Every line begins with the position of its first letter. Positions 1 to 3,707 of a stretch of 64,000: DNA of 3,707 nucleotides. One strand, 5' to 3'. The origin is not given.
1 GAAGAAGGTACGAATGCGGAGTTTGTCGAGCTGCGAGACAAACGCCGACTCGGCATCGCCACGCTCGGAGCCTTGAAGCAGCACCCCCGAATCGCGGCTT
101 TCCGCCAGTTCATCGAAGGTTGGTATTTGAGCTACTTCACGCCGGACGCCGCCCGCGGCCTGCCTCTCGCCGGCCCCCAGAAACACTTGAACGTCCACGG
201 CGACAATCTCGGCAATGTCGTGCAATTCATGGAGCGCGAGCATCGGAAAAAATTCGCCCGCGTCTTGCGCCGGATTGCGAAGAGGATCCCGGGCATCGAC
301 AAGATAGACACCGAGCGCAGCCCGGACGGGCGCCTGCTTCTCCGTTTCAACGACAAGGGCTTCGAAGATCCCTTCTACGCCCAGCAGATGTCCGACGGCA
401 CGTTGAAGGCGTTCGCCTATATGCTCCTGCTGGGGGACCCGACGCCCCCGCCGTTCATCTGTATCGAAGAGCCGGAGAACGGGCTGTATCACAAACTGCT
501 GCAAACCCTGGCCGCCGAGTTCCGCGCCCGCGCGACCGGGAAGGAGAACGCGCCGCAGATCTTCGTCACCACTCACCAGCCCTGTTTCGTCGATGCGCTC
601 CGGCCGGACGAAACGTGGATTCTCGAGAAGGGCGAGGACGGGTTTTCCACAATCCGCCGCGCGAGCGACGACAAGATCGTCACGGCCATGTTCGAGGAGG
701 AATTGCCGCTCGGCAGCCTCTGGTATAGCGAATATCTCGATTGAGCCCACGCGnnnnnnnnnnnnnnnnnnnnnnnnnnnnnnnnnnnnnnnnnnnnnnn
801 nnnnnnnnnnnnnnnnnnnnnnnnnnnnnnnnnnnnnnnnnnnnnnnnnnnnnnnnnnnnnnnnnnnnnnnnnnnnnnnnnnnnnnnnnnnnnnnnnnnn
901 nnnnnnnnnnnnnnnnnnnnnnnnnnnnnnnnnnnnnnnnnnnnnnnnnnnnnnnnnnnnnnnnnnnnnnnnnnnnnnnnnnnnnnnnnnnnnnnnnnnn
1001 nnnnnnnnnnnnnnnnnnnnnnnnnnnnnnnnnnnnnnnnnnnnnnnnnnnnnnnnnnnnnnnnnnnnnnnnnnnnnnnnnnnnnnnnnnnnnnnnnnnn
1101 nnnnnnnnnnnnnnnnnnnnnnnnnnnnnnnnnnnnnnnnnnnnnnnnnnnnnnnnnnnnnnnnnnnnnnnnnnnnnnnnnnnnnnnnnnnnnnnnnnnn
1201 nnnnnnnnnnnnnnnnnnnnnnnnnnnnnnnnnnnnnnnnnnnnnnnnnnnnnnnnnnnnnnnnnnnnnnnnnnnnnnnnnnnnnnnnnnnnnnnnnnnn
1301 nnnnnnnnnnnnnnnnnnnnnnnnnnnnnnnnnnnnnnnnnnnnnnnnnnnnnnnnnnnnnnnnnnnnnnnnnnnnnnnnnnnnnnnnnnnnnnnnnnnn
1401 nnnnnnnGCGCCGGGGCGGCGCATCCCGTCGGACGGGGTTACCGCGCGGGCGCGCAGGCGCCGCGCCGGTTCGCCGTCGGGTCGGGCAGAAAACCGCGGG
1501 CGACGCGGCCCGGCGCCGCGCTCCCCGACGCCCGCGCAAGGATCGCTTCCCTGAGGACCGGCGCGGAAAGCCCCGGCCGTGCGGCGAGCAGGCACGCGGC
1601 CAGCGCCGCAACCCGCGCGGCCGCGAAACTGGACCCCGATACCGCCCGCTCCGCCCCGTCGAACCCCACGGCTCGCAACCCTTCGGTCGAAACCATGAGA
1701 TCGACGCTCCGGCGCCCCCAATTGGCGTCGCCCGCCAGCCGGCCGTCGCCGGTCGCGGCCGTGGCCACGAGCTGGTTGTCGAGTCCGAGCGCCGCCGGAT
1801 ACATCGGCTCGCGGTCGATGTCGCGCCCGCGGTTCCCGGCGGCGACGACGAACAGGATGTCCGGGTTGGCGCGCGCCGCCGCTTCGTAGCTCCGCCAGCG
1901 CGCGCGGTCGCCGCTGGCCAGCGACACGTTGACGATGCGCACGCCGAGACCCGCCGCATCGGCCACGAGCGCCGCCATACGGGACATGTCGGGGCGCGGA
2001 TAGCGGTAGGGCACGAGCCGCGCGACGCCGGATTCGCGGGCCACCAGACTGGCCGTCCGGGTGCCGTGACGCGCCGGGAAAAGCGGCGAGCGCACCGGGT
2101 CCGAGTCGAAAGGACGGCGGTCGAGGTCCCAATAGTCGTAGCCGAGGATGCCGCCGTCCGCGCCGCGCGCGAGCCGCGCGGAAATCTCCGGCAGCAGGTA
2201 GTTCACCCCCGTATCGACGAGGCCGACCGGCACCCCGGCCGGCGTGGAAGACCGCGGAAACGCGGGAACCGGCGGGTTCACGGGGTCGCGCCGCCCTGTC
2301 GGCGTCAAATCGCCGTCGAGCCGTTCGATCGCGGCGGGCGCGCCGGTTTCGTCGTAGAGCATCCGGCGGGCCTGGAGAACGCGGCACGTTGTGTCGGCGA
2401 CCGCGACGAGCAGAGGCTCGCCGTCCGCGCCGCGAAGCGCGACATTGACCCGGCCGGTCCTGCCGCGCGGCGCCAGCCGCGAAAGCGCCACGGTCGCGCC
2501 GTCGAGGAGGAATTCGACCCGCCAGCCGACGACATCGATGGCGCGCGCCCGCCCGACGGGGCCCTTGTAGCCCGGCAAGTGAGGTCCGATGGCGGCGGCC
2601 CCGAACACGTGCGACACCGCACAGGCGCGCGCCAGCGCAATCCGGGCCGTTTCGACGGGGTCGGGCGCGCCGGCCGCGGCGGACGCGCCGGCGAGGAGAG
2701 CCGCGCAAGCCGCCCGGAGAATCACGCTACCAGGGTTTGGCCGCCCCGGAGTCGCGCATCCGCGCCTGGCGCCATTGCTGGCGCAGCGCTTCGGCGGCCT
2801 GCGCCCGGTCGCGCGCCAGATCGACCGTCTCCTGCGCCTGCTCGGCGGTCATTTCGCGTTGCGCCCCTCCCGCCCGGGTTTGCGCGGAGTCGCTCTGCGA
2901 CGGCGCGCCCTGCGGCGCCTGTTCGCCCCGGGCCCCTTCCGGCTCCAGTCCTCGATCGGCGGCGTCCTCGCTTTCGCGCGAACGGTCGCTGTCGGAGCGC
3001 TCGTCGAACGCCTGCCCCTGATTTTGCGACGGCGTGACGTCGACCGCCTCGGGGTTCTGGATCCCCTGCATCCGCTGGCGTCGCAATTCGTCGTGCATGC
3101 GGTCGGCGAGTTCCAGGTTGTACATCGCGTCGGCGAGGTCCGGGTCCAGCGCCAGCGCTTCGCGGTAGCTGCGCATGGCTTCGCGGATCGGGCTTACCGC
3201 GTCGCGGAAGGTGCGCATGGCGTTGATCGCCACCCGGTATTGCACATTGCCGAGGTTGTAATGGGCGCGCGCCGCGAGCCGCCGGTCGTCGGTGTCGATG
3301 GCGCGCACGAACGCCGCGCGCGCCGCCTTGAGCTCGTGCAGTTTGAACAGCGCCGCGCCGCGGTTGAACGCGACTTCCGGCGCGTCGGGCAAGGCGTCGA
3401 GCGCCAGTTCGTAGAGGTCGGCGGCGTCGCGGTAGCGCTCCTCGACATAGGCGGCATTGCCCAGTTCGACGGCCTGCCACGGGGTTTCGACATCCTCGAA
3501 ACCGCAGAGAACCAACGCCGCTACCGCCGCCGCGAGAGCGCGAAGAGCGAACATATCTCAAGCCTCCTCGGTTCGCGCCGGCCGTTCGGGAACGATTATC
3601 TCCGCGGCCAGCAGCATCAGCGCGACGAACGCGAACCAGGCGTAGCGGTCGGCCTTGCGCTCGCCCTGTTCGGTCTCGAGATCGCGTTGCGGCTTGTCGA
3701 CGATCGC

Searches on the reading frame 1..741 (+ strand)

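Call 119: search_protein_families(library=pfam, proteins=[window:1-741:+], max_evalue=0.0001)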
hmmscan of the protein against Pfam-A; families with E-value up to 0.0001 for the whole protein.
window:1-741:+ (247 aa): 2 families
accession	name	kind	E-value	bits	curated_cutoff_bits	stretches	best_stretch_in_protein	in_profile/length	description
PF13304.12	AAA_21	-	4.2e-23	83.3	27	1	21-198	165-304/304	AAA domain, putative AbiEii toxin, Type IV TA system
PF13175.12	AAA_15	-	7.8e-05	22.9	32.1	0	148-196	327-373/374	AAA ATPase domain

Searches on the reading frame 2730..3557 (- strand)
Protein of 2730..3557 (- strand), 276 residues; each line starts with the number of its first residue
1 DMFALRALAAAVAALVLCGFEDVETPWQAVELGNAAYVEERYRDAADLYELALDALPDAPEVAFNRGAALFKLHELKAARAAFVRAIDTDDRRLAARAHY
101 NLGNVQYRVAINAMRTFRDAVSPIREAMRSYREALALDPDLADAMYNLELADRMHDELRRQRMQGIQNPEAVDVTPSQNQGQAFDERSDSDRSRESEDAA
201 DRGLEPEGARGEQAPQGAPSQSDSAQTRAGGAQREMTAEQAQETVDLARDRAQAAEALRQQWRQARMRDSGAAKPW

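Call 119: search_protein_families(library=pfam, proteins=[window:2730-3557:-], max_evalue=0.0001)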
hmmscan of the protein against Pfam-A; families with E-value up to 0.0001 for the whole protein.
window:2730-3557:- (276 aa): 5 families
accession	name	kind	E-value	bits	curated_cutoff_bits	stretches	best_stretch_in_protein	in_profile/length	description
PF00515.34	TPR_1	-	2.2e-11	43.5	27.8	0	64-89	5-30/34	Tetratricopeptide repeat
PF13414.12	TPR_11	-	4.4e-11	42.7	26.8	1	126-148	12-34/42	TPR repeat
PF07719.23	TPR_2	-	8.9e-10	38.4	27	0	60-89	1-30/34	Tetratricopeptide repeat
PF13432.12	TPR_16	-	1.6e-05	25.7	32.7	1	31-88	2-59/65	Tetratricopeptide repeat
PF13431.12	TPR_17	-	8.2e-05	23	24.4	0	131-148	2-19/34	Tetratricopeptide repeat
